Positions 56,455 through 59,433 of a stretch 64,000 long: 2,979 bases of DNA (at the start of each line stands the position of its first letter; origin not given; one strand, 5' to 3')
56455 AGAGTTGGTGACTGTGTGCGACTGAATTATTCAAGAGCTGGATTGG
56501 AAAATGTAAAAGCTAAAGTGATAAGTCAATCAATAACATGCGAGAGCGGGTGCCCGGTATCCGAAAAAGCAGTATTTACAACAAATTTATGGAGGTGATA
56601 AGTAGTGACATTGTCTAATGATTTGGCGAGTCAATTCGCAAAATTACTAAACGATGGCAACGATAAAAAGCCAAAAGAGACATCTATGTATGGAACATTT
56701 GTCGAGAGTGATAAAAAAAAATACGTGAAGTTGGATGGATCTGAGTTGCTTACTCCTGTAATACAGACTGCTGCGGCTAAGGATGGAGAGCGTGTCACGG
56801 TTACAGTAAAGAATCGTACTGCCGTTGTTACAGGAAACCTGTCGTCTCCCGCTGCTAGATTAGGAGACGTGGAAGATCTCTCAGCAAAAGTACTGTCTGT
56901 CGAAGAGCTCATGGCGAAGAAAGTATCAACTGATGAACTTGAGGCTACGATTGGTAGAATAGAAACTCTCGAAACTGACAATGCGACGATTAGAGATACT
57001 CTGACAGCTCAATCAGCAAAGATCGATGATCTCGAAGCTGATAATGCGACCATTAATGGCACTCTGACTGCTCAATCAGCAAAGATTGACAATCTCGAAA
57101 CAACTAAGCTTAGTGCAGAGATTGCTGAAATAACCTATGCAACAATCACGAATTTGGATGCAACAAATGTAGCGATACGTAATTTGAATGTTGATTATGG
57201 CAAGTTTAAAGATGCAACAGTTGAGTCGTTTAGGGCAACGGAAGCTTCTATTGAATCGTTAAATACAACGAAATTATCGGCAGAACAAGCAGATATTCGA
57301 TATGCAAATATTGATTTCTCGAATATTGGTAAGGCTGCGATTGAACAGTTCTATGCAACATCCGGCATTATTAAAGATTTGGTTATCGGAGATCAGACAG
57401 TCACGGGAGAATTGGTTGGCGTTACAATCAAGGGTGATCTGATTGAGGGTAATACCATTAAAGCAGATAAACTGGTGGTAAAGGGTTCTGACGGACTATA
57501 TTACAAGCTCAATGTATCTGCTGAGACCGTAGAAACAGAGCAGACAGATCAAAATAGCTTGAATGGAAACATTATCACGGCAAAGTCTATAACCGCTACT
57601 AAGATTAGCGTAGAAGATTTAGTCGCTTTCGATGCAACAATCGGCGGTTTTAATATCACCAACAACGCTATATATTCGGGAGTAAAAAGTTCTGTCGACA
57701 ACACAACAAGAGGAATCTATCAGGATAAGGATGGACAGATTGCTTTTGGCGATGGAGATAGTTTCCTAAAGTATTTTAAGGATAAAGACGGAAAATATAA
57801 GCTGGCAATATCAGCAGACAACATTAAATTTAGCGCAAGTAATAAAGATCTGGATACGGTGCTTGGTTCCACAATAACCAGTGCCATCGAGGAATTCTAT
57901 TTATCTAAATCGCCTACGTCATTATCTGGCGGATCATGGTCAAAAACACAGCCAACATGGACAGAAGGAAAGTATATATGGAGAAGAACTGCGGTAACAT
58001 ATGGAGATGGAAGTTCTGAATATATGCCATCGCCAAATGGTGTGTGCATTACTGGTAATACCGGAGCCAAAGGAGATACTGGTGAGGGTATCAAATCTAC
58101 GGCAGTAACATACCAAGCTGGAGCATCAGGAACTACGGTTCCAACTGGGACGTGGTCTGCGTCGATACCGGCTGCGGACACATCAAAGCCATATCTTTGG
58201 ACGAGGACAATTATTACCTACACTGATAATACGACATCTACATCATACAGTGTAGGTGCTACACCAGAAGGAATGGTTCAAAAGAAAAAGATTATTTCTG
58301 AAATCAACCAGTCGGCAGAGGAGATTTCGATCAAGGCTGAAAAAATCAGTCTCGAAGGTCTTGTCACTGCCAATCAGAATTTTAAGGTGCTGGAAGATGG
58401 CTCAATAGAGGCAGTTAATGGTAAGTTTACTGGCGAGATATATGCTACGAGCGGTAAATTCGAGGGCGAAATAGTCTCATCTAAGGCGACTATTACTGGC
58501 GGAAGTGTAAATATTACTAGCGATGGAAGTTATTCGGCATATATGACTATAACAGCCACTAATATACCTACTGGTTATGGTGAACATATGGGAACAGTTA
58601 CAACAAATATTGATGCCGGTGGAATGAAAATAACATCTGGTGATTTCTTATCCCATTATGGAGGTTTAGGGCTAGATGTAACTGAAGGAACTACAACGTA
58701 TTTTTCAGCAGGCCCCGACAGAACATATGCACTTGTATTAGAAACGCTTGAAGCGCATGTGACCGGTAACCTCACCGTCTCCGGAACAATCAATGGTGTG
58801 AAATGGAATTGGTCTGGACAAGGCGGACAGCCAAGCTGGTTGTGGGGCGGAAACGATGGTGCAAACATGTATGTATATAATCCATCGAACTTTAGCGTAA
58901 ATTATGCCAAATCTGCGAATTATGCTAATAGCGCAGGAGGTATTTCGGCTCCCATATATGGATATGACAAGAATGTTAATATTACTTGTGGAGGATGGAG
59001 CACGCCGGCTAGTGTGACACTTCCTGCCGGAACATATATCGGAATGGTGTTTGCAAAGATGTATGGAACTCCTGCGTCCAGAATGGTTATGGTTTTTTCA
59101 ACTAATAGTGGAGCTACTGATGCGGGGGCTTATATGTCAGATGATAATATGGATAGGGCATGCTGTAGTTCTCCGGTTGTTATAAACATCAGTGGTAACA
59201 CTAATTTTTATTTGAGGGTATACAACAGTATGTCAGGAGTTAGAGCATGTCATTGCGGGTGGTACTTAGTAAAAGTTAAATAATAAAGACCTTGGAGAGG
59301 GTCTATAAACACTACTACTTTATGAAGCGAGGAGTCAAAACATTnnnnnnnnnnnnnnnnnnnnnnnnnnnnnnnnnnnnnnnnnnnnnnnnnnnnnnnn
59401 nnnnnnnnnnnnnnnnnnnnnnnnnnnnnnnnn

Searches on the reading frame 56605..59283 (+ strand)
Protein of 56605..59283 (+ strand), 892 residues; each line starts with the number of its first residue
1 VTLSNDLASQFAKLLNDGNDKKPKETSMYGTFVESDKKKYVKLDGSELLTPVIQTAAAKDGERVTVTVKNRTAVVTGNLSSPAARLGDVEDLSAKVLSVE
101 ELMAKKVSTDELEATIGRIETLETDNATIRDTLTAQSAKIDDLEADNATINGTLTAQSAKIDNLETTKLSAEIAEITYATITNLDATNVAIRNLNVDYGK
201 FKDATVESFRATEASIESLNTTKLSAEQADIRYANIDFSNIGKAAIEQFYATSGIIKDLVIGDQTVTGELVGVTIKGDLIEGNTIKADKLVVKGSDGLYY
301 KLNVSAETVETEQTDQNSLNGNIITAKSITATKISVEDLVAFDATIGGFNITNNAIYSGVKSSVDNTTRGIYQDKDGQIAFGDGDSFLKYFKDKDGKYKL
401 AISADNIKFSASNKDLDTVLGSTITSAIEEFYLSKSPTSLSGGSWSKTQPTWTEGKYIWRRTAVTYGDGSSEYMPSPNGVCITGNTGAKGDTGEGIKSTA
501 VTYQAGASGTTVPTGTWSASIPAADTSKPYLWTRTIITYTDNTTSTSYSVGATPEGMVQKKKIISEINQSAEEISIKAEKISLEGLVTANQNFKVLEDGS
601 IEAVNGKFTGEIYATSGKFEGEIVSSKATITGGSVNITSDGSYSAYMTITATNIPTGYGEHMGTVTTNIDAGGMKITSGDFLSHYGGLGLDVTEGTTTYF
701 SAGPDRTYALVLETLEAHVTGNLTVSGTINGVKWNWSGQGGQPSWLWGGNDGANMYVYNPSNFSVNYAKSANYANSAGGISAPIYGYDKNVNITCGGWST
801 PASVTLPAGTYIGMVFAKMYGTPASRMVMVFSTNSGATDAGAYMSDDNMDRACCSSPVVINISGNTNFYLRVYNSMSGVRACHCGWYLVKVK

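Call 8: search_protein_families(library=pfam, proteins=[window:56605-59283:+], max_evalue=0.01)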
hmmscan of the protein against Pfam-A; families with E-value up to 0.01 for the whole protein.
window:56605-59283:+ (892 aa): 1 family
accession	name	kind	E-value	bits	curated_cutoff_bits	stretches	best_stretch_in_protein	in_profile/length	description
PF22216.1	Sas-6_C_CC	-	0.0036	17.9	27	0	111-134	32-55/57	Spindle assembly abnormal protein 6 homolog, C-terminal coiled coil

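Call 69: search_protein_families(library=phrogs, proteins=[window:56605-59283:+], max_evalue=0.001)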
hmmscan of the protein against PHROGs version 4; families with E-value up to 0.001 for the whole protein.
window:56605-59283:+ (892 aa): 11 families
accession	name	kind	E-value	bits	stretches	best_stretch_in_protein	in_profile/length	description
phrog_38044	-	unknown function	2.3e-30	105.5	2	487-552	2457-2521/3576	-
phrog_6468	-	tail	5.6e-24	85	1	287-662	751-1094/1366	tail fiber protein; host specificity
phrog_19556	-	tail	9.7e-20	71.7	1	422-552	197-329/645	tail fiber protein; host specificity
phrog_15074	-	unknown function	6.7e-17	61.1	1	423-553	1303-1426/1773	-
phrog_30133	-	head and packaging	4.8e-16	59.3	1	442-551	115-226/621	virion structural protein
phrog_28865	-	tail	4.7e-15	55.8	1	421-551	383-515/810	tail protein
phrog_10693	-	moron, auxiliary metabolic gene and host takeover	9.7e-14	51.5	1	436-561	630-753/1219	host range and adsorption protein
phrog_22546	-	unknown function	6.5e-13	48.2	1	561-644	1053-1136/1386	-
phrog_27485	-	unknown function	7.7e-12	45.9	1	486-546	154-214/577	-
phrog_16267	-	unknown function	5.6e-07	27.9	1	89-297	336-566/2299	-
phrog_1775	-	head and packaging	9.9e-06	24.3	1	558-604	1189-1236/1609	minor head protein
